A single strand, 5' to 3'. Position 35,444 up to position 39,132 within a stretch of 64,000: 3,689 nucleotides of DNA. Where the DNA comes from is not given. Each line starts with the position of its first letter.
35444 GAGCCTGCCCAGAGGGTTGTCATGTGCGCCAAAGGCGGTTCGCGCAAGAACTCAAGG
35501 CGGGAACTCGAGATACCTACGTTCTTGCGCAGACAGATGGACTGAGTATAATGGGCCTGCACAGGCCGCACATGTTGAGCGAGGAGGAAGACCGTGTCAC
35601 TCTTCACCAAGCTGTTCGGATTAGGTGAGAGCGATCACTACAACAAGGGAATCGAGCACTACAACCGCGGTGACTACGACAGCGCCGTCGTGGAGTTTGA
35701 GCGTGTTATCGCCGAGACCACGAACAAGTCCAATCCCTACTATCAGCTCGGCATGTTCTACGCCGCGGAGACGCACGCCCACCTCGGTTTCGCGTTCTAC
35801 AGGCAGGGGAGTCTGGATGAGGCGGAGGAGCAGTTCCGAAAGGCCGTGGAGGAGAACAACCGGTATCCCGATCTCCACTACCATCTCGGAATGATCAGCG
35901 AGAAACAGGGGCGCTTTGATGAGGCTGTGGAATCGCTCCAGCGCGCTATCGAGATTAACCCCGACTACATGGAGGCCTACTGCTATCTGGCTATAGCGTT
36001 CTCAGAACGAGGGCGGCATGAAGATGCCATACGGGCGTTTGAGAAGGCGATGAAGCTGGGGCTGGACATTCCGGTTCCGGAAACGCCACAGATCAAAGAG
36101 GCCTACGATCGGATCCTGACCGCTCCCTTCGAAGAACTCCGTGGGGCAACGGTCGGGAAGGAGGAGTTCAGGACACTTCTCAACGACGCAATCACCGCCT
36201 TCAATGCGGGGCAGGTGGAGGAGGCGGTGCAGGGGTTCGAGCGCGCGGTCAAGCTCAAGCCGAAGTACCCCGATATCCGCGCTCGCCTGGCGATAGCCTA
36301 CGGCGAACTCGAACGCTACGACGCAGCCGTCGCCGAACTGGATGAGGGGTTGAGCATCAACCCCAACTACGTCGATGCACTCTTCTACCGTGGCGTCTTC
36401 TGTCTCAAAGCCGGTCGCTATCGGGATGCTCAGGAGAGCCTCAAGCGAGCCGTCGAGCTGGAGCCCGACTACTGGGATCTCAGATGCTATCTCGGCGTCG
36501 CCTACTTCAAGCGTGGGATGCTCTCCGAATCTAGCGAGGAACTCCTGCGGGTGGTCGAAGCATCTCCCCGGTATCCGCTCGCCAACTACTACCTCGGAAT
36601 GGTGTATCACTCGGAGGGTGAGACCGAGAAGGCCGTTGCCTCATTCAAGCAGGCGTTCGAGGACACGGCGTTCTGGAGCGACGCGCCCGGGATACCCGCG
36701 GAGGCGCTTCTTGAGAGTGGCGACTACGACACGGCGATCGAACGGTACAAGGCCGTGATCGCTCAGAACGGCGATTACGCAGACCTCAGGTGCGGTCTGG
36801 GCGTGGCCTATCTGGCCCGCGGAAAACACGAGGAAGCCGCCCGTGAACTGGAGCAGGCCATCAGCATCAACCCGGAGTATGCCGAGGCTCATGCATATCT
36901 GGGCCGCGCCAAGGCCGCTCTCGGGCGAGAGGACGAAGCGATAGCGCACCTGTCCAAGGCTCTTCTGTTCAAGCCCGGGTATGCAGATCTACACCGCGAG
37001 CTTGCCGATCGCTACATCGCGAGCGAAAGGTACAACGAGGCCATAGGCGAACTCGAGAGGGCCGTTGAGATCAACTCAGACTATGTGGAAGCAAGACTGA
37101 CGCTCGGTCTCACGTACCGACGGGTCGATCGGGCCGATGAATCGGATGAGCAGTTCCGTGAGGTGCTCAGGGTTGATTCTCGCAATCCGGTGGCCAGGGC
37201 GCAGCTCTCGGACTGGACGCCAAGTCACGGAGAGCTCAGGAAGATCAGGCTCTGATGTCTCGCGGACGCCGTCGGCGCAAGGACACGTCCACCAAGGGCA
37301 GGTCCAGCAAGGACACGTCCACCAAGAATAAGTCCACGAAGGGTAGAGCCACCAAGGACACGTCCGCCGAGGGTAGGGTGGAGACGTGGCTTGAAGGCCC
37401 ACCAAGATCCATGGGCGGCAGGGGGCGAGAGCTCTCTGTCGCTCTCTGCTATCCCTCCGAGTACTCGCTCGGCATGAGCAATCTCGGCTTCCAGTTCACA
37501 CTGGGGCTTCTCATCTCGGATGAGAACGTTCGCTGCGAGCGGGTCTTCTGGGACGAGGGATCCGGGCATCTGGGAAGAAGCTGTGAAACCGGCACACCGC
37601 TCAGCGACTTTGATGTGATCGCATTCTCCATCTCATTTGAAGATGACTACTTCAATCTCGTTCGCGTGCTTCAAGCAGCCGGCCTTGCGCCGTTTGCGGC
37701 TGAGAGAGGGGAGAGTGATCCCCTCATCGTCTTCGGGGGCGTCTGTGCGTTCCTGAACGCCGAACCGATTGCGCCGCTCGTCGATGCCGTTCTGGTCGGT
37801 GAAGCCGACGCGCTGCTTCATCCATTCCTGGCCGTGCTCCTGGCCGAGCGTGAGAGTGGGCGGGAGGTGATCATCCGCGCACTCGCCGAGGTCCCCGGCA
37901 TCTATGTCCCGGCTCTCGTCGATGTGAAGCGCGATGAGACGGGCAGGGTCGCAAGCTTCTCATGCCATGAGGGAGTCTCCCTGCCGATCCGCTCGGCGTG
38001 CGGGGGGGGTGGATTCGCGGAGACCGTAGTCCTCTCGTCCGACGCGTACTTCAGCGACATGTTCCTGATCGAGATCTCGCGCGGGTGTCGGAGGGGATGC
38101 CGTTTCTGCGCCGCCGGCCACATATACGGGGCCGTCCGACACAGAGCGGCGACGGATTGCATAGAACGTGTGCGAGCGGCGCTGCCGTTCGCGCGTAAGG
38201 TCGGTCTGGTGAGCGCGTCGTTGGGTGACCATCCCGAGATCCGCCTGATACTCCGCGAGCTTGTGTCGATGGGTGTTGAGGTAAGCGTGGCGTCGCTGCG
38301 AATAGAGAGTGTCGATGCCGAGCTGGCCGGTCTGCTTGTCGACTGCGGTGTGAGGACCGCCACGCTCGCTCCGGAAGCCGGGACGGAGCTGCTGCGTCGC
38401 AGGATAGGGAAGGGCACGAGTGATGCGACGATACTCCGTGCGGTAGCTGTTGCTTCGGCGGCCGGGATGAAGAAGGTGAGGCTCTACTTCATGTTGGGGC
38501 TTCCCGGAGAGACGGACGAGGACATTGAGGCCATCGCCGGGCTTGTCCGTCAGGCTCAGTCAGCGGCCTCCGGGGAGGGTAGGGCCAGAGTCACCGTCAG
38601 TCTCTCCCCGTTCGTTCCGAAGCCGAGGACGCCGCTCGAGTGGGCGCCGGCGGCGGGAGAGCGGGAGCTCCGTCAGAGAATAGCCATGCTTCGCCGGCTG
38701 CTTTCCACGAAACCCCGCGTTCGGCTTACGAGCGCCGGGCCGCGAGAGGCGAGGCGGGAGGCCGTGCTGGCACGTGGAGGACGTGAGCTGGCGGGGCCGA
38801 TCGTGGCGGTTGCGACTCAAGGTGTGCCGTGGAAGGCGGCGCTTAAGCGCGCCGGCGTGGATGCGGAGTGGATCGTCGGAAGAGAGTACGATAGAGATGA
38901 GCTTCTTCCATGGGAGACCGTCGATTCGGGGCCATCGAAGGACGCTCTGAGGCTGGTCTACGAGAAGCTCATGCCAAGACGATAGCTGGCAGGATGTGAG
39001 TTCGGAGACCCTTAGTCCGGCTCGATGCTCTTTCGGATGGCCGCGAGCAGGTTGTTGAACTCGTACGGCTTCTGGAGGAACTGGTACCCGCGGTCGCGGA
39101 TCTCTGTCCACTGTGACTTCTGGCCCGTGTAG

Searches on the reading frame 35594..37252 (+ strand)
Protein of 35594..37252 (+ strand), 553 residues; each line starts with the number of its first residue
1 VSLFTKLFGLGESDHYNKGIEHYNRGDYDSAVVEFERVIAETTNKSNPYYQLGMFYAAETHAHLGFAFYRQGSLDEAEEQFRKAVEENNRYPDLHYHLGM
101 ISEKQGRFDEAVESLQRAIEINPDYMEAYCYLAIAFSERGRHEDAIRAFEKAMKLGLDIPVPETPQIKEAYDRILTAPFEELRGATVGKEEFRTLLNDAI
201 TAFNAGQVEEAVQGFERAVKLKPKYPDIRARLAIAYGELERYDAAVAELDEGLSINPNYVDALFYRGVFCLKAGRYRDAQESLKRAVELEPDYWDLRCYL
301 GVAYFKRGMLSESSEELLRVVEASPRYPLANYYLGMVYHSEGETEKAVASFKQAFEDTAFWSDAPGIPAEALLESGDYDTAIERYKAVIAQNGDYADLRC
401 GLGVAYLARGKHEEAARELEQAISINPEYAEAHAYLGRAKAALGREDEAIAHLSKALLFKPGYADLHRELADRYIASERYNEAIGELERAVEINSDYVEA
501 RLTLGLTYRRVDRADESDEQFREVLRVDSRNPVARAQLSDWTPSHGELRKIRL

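Call 38: search_protein_families(library=pfam, proteins=[window:35594-37252:+], max_evalue=0.0001)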
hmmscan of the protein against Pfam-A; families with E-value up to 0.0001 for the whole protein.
window:35594-37252:+ (553 aa): 36 families (the best 25 are shown)
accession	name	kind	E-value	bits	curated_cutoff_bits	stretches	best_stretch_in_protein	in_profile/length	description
PF13414.12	TPR_11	-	4.1e-78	257.3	26.8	7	104-138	6-40/42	TPR repeat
PF07719.23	TPR_2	-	3.5e-71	230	27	3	92-125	1-34/34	Tetratricopeptide repeat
PF00515.34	TPR_1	-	5.8e-66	216.3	27.8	3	93-125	2-34/34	Tetratricopeptide repeat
PF14559.12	TPR_19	-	1.2e-57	192.5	25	6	407-468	2-63/68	Tetratricopeptide repeat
PF13431.12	TPR_17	-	7.4e-55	179.1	24.4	1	115-146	2-33/34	Tetratricopeptide repeat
PF13181.12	TPR_8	-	6.6e-49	160.4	25.7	1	93-125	2-34/34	Tetratricopeptide repeat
PF13432.12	TPR_16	-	2.1e-48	162.8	32.7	5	67-124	6-63/65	Tetratricopeptide repeat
PF13428.12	TPR_14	-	8.2e-45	147.1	23.5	1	92-134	1-43/44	Tetratricopeptide repeat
PF13424.12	TPR_12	-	1.7e-36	124.7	30.1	3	95-154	6-73/77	Tetratricopeptide repeat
PF13174.12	TPR_6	-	4.4e-27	93.3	26.3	0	96-124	4-32/33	Tetratricopeptide repeat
PF24575.1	TPR_Slam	-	1.9e-21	76.9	35.2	0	374-418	59-103/104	Surface lipoprotein assembly modifier, N-terminal TPR repeats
PF13374.12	TPR_10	-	7.2e-20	70.8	27.5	0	63-86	7-30/42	Tetratricopeptide repeat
PF13371.12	TPR_9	-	2.3e-19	69.6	35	0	202-262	5-65/73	Tetratricopeptide repeat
PF07721.20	TPR_4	-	5e-19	67.3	27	0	398-421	3-26/26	Tetratricopeptide repeat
PF13176.12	TPR_7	-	1.7e-18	65.5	27.9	0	95-124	2-31/36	Tetratricopeptide repeat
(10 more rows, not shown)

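Call 55: search_protein_families(library=ncbifam, proteins=[window:35594-37252:+], max_evalue=0.01)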
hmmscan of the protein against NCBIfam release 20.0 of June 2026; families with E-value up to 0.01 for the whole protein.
window:35594-37252:+ (553 aa): 45 families (the best 25 are shown)
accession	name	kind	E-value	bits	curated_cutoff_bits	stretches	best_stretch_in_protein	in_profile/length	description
NF040959.1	MamA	equivalog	4.7e-65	218.9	200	6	59-155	106-202/204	magnetosome protein MamA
TIGR02917.1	PEP_TPR_lipo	equivalog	2.7e-55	187.7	312.2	2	203-542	204-543/899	XrtA/PEP-CTERM system TPR-repeat protein PrsT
TIGR02521.1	type_IV_pilW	equivalog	8.7e-52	176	154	5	395-466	30-101/234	type IV pilus biogenesis/stability protein PilW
NF033762.1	social_mot_Tgl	equivalog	3.9e-45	154.2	225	4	197-353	36-195/252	social motility TPR repeat lipoprotein Tgl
TIGR00990.1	3a0801s09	subfamily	8.7e-30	103.9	757.25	3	72-176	379-478/615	mitochondrial import receptor subunit TOM70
NF047558.1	TPR_END_plus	domain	1.2e-29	102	32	2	95-127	2-34/56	TPR end-of-group domain-containing protein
NF033758.1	gliding_GltE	equivalog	6.2e-28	97.9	225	4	318-432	212-326/411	adventurous gliding motility TPR repeat lipoprotein GltE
TIGR02552.1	LcrH_SycD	equivalog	4.8e-26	91.1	104.8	3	61-156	21-116/136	SycD/LcrH family type III secretion system chaperone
NF008391.2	PRK11189.1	equivalog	7.6e-24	84.7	250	3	69-151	76-158/297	lipoprotein NlpI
NF047371.1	FlcA_CTERM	equivalog_domain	3.1e-22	78.8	300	3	63-154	443-535/646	periplasmic flagellar collar protein FlcA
TIGR02795.1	tol_pal_ybgF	equivalog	5e-21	75.5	90.1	4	12-123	2-107/119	tol-pal system protein YbgF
TIGR00540.1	TPR_hemY_coli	hypoth_equivalog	6e-21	74.6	142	2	74-152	308-385/385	heme biosynthesis-associated TPR protein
NF033920.0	C39_PA2778_fam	equivalog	6.1e-21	75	150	2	369-459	163-253/255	PA2778 family cysteine peptidase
NF008520.0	PRK11447.1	equivalog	2.7e-20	71.8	858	2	102-155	279-332/1157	cellulose synthase complex outer membrane protein BcsC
NF008757.0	PRK11788.1-5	equivalog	5.8e-20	71.8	363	2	394-463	178-247/388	lipopolysaccharide assembly protein LapB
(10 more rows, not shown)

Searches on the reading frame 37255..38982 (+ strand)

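Call 38: search_protein_families(library=pfam, proteins=[window:37255-38982:+], max_evalue=0.0001)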
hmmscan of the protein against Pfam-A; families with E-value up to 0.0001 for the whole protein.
window:37255-38982:+ (576 aa): 2 families
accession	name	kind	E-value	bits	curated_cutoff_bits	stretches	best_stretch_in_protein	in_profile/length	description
PF19864.5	Radical_SAM_N2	-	6.3e-33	113.8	29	1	78-219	1-151/151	Radical SAM proteins, N-terminal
PF04055.27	Radical_SAM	-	1.4e-21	77.8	29.5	1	272-430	1-165/166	Radical SAM superfamily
